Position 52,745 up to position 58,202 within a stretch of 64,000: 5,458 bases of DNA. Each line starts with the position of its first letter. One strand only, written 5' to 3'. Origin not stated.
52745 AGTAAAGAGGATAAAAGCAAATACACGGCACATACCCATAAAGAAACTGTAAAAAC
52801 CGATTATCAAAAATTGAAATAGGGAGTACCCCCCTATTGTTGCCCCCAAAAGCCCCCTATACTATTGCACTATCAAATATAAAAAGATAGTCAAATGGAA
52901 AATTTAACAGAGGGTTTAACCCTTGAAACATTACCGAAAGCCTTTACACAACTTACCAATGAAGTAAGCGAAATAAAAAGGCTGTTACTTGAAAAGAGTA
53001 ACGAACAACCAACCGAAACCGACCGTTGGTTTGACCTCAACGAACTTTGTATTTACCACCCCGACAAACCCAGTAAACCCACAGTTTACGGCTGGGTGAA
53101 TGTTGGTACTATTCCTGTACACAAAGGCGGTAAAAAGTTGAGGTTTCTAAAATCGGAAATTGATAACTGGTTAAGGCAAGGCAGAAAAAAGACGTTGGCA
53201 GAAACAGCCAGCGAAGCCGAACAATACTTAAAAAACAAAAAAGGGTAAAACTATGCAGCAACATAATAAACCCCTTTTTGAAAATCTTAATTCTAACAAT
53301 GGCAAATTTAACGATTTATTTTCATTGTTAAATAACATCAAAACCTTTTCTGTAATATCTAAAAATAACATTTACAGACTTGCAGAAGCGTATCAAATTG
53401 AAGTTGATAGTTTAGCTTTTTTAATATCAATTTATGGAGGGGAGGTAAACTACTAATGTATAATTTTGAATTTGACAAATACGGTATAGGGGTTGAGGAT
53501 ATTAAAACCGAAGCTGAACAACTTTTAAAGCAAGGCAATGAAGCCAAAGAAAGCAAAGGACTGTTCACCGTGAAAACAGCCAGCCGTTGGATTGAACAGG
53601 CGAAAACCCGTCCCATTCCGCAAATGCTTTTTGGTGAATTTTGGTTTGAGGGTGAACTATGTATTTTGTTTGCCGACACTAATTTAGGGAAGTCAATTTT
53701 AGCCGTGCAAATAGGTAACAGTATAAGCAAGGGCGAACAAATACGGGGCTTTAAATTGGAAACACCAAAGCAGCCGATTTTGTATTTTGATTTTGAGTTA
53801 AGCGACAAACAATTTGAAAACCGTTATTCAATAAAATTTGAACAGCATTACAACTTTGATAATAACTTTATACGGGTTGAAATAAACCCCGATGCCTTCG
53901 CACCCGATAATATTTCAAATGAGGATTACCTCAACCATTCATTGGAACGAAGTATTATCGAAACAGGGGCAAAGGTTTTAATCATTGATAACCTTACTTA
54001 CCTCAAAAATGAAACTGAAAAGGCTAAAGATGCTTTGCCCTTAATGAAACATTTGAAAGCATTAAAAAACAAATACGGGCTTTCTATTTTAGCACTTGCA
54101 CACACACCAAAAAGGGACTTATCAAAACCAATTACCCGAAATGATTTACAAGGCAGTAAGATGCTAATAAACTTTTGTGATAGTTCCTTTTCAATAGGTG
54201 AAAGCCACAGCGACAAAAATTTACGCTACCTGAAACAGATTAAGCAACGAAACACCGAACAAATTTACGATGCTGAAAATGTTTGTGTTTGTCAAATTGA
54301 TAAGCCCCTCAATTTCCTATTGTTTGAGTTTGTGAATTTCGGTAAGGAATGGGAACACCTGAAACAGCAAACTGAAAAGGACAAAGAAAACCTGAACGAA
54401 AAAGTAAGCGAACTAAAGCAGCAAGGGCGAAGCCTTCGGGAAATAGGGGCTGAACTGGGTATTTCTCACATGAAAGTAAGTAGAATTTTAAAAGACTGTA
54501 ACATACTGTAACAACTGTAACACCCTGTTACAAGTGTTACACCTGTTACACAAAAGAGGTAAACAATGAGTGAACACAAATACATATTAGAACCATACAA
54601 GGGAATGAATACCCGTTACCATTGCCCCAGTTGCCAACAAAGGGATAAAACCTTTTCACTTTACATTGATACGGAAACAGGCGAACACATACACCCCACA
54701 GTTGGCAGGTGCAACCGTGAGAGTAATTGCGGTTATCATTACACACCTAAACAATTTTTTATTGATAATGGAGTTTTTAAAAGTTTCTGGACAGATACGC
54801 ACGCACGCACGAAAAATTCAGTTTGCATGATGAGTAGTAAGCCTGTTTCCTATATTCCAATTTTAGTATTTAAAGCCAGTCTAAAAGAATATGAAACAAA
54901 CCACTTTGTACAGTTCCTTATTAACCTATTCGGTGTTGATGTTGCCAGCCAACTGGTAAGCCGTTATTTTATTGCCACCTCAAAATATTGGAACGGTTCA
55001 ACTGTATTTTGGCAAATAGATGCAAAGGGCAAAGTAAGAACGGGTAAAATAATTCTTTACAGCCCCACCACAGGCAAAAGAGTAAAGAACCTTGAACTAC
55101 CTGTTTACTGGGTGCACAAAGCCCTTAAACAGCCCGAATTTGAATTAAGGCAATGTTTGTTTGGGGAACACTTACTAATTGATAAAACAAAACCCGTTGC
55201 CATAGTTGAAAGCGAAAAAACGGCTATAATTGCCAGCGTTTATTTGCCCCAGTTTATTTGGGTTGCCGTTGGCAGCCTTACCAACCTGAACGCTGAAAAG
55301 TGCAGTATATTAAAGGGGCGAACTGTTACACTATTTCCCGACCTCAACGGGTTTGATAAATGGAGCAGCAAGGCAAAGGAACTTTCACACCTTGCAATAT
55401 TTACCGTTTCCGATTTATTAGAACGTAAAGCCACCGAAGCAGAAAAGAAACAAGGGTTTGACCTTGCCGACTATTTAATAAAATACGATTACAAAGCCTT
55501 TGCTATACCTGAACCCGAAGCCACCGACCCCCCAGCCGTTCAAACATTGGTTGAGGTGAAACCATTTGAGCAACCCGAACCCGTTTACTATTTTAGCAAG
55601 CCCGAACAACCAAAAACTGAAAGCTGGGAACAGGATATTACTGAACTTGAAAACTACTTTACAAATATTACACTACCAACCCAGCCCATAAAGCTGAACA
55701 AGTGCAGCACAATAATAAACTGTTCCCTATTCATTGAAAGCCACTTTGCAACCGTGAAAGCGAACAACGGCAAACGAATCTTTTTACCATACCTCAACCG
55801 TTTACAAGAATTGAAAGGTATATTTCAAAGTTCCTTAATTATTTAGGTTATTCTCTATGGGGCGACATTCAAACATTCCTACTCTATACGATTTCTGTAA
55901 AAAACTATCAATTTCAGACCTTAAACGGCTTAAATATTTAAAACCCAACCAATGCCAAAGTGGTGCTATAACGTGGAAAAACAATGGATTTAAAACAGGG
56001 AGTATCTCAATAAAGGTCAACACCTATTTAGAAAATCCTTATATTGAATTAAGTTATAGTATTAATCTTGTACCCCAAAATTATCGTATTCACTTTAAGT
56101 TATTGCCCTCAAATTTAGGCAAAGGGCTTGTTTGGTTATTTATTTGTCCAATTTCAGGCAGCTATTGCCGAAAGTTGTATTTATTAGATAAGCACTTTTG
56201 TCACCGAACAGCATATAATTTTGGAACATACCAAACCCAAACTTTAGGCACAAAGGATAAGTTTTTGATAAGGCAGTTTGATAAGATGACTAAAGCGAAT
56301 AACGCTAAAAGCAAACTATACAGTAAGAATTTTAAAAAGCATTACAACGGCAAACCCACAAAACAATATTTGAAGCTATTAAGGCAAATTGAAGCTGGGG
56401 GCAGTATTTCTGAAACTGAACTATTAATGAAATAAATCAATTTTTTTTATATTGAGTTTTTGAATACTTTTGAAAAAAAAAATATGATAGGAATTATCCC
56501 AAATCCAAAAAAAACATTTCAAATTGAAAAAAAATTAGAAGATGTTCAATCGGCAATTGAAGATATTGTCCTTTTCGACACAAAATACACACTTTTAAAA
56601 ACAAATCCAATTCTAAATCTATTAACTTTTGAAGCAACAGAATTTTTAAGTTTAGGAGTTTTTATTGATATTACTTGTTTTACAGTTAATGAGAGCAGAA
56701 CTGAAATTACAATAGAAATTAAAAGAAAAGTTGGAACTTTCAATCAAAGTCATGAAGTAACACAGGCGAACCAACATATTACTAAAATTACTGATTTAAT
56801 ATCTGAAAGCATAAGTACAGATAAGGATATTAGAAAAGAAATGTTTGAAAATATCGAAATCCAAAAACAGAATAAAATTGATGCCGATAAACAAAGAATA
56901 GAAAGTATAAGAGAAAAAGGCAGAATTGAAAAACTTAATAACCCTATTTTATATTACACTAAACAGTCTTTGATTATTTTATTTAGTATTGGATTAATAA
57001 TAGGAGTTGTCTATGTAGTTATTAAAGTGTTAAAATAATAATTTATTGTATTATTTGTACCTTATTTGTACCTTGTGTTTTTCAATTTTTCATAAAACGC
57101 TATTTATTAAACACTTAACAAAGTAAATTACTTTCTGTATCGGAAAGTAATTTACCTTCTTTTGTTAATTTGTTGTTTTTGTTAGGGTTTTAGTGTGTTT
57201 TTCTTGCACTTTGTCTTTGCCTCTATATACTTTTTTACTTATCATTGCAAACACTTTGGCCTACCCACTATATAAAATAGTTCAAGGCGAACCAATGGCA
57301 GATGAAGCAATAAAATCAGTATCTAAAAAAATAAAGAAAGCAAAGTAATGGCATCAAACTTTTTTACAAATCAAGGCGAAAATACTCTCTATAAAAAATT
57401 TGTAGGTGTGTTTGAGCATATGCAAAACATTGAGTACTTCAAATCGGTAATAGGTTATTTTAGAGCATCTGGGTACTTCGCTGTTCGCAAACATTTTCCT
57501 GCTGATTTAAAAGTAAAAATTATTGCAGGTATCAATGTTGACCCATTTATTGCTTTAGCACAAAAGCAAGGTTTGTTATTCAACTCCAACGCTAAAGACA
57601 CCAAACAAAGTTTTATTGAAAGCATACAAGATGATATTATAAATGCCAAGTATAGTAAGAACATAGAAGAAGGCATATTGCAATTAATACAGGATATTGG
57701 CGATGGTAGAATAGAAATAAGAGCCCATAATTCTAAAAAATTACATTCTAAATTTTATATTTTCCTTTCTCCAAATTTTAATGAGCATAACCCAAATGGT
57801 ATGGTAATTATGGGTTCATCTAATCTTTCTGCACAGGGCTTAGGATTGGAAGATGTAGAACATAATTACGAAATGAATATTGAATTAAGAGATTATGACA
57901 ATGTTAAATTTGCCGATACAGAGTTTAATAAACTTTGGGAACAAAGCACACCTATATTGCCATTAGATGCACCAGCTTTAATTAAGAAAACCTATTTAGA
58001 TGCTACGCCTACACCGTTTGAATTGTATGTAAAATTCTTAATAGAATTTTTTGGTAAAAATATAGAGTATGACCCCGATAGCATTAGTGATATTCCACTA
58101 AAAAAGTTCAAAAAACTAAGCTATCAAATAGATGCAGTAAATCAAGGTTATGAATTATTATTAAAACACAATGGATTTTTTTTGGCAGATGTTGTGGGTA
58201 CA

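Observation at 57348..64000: PLD-nuclease/SNF2-helicase fusion + DUF1016 nuclease + Eco57I-like methyltransferase: candidate uncharacterised ATP-dependent restriction-like defence system beside an integration hotspot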

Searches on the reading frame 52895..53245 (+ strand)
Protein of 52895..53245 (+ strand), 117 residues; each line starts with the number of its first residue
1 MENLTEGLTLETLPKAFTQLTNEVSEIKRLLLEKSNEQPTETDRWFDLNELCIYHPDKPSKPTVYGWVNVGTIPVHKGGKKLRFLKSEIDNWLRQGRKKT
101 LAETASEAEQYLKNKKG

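Call 39: search_protein_families(library=pfam, proteins=[window:52895-53245:+], max_evalue=0.001)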
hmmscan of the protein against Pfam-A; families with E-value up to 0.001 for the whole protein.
window:52895-53245:+ (117 aa): 1 family
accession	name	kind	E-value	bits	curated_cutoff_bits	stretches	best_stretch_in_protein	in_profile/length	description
PF12728.13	HTH_17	-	1e-08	35.7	27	1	60-96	14-50/51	Helix-turn-helix domain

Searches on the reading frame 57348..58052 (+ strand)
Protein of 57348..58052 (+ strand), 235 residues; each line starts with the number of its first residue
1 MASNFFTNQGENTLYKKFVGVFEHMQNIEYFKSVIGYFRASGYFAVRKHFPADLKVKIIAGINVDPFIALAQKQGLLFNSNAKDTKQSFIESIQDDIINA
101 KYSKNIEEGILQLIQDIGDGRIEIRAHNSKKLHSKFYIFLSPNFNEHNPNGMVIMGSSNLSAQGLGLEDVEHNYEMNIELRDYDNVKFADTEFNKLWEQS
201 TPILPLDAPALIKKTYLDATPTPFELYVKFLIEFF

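Call 79: search_solved_structures(query=A4, max_evalue=1, show_alignments=2)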
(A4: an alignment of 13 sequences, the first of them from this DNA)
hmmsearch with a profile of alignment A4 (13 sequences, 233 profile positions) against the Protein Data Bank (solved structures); distinct sequences matched with E-value up to 1: 6.
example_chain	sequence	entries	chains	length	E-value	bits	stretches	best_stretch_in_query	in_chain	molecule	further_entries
4ggj_A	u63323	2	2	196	0.027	17.3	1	147-203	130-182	Mitochondrial cardiolipin hydrolase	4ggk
4h4a_A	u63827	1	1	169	0.13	15.1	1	138-201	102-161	Mitochondrial cardiolipin hydrolase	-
9lkx_K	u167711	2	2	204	0.16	14.7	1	147-201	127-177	Mitochondrial cardiolipin hydrolase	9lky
4gen_A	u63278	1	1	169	0.19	14.5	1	138-197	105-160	Mitochondrial cardiolipin hydrolase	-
4gel_A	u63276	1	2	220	0.21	14.3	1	138-201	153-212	Mitochondrial cardiolipin hydrolase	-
4gem_A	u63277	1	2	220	0.23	14.2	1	138-201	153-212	Mitochondrial cardiolipin hydrolase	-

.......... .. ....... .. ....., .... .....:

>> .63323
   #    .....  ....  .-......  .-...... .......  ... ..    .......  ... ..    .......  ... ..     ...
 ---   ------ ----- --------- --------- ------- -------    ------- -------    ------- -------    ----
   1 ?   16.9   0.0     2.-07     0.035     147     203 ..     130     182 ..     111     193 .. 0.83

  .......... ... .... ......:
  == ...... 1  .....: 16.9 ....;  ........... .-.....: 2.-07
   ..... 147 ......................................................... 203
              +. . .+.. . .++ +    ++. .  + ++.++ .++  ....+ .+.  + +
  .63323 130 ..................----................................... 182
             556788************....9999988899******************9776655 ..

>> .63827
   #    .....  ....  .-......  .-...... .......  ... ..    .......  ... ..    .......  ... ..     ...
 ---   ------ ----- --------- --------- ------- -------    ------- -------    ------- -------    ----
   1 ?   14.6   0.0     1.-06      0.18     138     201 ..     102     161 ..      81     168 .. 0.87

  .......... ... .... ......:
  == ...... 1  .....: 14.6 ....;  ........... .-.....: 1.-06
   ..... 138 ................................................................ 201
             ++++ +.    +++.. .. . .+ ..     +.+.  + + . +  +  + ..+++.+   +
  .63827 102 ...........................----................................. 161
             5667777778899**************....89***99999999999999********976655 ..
